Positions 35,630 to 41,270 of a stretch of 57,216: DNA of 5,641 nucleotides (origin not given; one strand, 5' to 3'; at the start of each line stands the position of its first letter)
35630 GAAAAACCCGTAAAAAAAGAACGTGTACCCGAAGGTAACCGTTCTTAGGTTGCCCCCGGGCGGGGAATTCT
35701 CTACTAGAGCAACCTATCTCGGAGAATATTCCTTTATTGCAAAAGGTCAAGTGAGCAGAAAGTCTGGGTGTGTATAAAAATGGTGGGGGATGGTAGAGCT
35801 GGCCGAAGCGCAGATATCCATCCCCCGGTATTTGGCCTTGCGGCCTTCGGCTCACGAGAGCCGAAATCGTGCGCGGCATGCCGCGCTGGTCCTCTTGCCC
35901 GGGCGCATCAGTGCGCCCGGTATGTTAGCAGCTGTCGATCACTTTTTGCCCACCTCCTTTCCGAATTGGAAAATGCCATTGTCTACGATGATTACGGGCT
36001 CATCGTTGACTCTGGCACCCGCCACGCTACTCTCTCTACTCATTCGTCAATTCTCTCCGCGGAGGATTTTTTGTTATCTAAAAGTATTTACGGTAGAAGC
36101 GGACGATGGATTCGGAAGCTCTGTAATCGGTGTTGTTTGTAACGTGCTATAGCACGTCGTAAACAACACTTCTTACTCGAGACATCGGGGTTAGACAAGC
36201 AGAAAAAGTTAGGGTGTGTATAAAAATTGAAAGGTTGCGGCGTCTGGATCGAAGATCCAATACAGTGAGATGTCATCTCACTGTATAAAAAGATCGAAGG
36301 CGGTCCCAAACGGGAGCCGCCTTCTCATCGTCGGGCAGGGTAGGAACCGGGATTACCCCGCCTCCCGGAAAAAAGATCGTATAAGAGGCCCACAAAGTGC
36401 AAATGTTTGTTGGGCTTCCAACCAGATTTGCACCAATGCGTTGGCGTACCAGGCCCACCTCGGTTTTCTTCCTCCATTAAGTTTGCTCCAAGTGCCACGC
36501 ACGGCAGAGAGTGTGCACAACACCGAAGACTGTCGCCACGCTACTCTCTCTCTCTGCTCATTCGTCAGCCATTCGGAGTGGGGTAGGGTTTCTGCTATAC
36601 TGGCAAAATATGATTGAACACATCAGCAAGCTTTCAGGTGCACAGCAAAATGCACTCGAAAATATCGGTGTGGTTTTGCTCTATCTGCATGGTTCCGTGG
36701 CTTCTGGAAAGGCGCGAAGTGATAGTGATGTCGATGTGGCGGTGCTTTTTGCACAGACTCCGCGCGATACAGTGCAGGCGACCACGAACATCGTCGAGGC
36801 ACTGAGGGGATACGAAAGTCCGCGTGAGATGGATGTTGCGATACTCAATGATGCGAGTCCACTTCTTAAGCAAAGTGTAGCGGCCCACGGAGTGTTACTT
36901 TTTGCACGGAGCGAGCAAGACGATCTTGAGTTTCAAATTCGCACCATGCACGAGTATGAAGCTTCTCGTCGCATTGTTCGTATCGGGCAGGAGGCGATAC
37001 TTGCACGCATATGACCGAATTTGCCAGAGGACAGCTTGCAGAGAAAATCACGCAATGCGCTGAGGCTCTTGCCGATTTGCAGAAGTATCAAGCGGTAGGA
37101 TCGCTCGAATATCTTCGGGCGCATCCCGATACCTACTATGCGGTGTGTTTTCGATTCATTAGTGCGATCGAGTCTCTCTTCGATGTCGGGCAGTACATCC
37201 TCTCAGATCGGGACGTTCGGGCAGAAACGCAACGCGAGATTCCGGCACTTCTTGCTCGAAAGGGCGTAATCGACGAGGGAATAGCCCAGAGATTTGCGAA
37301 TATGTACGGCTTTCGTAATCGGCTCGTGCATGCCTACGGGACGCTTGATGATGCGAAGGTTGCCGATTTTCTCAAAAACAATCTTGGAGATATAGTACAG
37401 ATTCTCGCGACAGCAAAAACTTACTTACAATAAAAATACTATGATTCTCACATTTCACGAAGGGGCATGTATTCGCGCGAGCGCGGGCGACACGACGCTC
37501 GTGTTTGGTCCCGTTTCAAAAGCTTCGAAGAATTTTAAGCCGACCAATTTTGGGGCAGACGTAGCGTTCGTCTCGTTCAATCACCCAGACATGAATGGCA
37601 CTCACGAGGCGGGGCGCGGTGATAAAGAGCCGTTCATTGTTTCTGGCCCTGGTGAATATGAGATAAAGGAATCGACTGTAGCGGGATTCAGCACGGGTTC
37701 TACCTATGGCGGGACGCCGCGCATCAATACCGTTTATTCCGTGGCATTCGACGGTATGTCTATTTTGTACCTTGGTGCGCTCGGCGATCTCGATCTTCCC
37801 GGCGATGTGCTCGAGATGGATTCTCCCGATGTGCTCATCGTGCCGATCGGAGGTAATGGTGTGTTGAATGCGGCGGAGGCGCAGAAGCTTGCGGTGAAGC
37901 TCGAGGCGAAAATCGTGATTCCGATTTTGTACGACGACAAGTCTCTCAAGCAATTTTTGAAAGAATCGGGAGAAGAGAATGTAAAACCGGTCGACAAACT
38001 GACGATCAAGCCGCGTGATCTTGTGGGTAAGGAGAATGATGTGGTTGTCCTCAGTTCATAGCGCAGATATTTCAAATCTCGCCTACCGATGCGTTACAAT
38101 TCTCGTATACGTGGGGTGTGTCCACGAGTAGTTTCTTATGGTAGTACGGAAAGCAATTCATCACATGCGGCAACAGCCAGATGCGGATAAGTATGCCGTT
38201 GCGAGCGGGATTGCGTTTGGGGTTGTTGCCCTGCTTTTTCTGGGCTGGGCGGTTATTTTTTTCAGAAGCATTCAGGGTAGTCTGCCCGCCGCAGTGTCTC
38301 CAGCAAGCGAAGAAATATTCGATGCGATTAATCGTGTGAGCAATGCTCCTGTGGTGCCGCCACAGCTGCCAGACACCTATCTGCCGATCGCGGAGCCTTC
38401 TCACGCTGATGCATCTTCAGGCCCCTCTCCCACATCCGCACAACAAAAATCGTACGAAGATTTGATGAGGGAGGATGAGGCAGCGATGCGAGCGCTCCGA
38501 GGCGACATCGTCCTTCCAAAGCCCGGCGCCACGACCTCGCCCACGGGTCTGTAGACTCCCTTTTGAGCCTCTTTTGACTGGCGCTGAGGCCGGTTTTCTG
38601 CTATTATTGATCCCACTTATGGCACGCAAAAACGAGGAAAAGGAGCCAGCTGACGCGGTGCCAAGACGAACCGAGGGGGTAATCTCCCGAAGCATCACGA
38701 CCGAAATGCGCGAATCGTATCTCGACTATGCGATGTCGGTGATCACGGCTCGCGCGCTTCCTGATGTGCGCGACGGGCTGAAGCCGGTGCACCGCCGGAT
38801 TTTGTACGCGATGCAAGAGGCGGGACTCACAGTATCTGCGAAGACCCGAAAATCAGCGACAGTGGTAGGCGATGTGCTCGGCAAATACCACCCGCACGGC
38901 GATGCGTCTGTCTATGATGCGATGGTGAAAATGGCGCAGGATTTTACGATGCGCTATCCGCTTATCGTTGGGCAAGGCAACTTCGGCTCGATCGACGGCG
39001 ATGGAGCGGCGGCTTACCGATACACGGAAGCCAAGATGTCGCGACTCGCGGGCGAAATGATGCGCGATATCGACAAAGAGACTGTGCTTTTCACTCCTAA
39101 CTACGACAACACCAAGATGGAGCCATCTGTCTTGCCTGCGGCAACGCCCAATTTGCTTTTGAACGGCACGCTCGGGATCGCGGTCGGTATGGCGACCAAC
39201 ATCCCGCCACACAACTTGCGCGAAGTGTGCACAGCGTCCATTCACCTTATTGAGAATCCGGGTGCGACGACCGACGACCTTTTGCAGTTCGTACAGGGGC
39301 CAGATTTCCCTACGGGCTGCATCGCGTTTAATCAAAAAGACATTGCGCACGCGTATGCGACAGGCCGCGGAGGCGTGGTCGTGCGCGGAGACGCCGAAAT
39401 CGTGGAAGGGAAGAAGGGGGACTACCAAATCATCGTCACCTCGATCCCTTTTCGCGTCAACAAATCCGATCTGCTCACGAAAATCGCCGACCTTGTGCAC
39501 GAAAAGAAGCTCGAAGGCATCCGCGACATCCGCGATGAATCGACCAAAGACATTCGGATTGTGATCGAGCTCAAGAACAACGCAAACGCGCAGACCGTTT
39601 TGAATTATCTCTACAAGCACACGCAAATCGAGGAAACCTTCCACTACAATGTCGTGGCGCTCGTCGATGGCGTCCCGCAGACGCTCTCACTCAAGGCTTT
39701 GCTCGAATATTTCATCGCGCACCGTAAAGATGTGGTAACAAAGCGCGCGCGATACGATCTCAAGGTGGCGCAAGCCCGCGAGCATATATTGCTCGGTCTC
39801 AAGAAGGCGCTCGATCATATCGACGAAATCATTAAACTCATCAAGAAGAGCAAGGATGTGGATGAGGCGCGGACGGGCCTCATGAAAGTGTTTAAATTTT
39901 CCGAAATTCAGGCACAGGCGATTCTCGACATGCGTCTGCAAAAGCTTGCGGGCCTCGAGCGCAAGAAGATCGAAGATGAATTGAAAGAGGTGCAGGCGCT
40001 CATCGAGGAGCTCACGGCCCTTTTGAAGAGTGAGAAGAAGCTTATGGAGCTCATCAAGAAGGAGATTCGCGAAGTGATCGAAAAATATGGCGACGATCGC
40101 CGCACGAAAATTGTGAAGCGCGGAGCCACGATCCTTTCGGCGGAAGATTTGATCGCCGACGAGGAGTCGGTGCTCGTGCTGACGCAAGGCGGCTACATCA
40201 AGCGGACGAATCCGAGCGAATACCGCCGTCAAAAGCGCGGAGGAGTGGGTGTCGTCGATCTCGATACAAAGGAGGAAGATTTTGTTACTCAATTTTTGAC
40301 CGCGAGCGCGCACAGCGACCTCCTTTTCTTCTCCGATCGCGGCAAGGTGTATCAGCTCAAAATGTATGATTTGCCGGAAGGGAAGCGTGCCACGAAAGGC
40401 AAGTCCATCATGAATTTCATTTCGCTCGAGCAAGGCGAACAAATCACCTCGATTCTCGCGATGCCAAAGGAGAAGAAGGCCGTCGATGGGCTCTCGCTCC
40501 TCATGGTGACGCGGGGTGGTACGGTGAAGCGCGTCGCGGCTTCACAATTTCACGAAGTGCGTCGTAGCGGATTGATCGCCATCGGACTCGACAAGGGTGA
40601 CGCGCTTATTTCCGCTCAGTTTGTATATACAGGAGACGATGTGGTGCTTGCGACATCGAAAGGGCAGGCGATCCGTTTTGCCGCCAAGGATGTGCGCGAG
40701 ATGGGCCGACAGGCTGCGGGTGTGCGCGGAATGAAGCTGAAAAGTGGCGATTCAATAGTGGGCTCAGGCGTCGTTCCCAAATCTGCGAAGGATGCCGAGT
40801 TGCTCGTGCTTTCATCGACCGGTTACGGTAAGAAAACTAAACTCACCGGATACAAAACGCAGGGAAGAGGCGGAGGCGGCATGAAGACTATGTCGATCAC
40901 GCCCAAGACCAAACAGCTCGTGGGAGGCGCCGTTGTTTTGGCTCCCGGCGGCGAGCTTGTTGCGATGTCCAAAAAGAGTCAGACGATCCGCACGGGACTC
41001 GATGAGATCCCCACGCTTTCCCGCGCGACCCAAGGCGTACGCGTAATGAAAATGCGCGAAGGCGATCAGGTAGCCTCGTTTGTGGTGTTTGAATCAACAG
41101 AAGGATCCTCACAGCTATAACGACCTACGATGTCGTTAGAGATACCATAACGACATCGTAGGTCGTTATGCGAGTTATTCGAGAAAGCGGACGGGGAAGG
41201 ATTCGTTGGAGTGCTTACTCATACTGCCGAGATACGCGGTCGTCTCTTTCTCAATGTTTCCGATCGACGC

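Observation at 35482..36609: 1.1-kb ORF-free, hairpin-dense region containing two paralogous modules with shared end motifs: candidate novel structured RNAs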

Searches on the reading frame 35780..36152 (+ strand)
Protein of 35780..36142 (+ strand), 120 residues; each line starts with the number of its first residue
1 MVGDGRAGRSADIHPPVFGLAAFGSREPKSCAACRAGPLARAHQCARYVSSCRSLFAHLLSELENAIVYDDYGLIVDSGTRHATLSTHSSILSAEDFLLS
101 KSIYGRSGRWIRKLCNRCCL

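Call 14: search_protein_families(library=pfam, proteins=[window:35780-36142:+])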
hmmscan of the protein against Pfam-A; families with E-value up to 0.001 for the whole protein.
window:35780-36142:+ (120 aa): 0 families

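Call 53: find_homologous_proteins(query=window:35790-36152:+, max_evalue=1)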
Query window:35790-36152:+ (120 aa): 1 proteins with E <= 1 among 38 candidates.
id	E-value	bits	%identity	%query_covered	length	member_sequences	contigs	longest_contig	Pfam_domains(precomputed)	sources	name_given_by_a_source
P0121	1.2e-71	256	100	100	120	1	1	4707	-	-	-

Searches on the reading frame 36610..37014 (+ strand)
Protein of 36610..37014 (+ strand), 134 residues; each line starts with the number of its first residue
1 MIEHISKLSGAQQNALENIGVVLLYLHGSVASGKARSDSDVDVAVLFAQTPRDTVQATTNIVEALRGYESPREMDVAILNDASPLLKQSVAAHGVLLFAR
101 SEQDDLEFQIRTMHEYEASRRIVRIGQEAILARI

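Call 14: search_protein_families(library=pfam, proteins=[window:36610-37014:+])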
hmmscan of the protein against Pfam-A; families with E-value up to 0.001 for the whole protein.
window:36610-37014:+ (134 aa): 2 families
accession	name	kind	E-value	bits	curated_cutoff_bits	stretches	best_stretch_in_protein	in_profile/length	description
PF18765.7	Polbeta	-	5e-16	59.1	26.9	1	19-103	11-93/93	Polymerase beta, Nucleotidyltransferase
PF01909.29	NTP_transf_2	-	1.1e-08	35.8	21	1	18-96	11-92/93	Nucleotidyltransferase domain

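Call 59: find_homologous_proteins(query=window:36610-37014:+, max_evalue=1e-20)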
Query window:36610-37014:+ (134 aa): 19 proteins with E <= 1e-20 among 51 candidates.
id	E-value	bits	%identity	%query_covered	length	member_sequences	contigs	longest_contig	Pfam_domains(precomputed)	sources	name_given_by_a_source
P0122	2.5e-77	274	100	100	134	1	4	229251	PF18765.8,PF01909.30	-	-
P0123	2.0e-61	223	84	100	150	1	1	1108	PF18765.8,PF01909.30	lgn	-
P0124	2.1e-51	191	70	96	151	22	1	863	PF18765.8,PF01909.30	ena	-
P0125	7.9e-45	170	71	86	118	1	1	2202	PF18765.8,PF01909.30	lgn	-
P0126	1.1e-44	169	63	95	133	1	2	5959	PF18765.8,PF01909.30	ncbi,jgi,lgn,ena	-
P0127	5.1e-44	167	63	95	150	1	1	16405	PF18765.8,PF01909.30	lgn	-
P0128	6.5e-44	167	68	94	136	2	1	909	PF18765.8,PF01909.30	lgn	-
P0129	1.1e-43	166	65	95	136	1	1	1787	PF18765.8,PF01909.30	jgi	jgi:predicted nucleotidyltransferase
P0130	6.2e-43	163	62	99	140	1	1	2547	PF18765.8,PF01909.30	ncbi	-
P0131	2.9e-42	161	63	94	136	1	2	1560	PF18765.8,PF01909.30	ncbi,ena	-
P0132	5.1e-41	157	63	96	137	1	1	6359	PF18765.8,PF01909.30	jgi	jgi:predicted nucleotidyltransferase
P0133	1.3e-39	153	62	85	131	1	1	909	PF18765.8,PF01909.30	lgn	-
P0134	2.0e-39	152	58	95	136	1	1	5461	PF18765.8,PF01909.30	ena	-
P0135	8.5e-39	150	61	94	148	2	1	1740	PF18765.8,PF01909.30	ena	-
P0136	6.7e-36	141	56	99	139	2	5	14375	PF18765.8,PF01909.30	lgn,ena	-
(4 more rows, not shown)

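Call 61: find_encoding_contigs(protein=P0123, flank=3000, max_places=3)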
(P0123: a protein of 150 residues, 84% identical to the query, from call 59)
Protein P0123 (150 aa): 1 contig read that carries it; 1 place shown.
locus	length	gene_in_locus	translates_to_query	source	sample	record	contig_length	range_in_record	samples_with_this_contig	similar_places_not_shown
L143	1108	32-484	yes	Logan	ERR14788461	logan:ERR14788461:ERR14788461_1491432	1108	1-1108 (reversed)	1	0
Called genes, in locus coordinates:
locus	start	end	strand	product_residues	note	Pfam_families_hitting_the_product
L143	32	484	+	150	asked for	PF01909:NTP_transf_2 (weak), PF18765:Polbeta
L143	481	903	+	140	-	PF01934:HepT-like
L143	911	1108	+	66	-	?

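Call 62: find_encoding_contigs(protein=P0125, flank=3000, max_places=3)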
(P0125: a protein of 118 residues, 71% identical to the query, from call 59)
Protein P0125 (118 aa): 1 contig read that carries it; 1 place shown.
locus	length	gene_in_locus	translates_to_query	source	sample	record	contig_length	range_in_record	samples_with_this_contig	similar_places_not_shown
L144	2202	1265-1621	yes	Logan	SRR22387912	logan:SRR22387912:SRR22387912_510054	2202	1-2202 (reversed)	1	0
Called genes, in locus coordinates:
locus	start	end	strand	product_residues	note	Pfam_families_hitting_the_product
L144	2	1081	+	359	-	?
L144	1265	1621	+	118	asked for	PF01909:NTP_transf_2, PF18765:Polbeta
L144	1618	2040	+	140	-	PF01934:HepT-like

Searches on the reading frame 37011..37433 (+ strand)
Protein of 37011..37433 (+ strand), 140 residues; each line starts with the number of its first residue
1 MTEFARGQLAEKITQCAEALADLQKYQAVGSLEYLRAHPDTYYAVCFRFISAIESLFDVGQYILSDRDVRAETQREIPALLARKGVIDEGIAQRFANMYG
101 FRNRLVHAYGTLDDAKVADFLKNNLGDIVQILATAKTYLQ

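Call 14: search_protein_families(library=pfam, proteins=[window:37011-37433:+])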
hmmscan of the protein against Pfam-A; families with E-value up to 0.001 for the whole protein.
window:37011-37433:+ (140 aa): 1 family
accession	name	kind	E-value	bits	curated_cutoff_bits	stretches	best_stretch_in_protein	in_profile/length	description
PF01934.22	HepT-like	-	5.6e-23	81.4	23.5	1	18-132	3-117/120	Ribonuclease HepT-like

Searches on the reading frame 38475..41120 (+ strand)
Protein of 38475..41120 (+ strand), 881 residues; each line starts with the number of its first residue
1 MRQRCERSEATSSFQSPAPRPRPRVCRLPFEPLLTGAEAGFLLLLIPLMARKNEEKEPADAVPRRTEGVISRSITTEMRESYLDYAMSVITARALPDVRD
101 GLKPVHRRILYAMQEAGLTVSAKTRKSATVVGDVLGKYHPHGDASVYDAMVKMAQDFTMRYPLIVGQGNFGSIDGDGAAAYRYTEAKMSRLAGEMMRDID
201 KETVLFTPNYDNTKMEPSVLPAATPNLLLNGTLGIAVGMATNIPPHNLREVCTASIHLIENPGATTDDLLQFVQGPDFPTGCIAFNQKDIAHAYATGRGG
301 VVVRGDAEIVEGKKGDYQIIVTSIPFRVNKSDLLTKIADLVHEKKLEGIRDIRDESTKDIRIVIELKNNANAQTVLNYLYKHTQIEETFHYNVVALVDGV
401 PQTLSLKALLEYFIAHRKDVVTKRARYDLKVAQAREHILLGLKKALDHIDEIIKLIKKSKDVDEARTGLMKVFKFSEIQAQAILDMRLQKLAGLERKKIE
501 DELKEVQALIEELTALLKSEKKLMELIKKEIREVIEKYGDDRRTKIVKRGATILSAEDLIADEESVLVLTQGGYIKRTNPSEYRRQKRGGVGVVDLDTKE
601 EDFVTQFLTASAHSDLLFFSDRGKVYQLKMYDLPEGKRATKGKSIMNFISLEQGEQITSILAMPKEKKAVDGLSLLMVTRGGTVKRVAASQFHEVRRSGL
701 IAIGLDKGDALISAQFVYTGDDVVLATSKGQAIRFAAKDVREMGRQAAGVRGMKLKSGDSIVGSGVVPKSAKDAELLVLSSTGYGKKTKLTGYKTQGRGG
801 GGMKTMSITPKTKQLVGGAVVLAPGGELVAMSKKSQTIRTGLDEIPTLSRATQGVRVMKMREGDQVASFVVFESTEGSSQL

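Call 14: search_protein_families(library=pfam, proteins=[window:38475-41120:+])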
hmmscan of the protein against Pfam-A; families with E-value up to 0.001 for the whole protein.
window:38475-41120:+ (881 aa): 2 families
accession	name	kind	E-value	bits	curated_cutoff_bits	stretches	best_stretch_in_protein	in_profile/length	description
PF00521.26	DNA_topoisoIV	-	1.4e-158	528.8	31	1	93-531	1-431/432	DNA gyrase/topoisomerase IV, subunit A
PF03989.18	DNA_gyraseA_C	-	2.3e-65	216.3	27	6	721-767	1-47/48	DNA gyrase C-terminal domain, beta-propeller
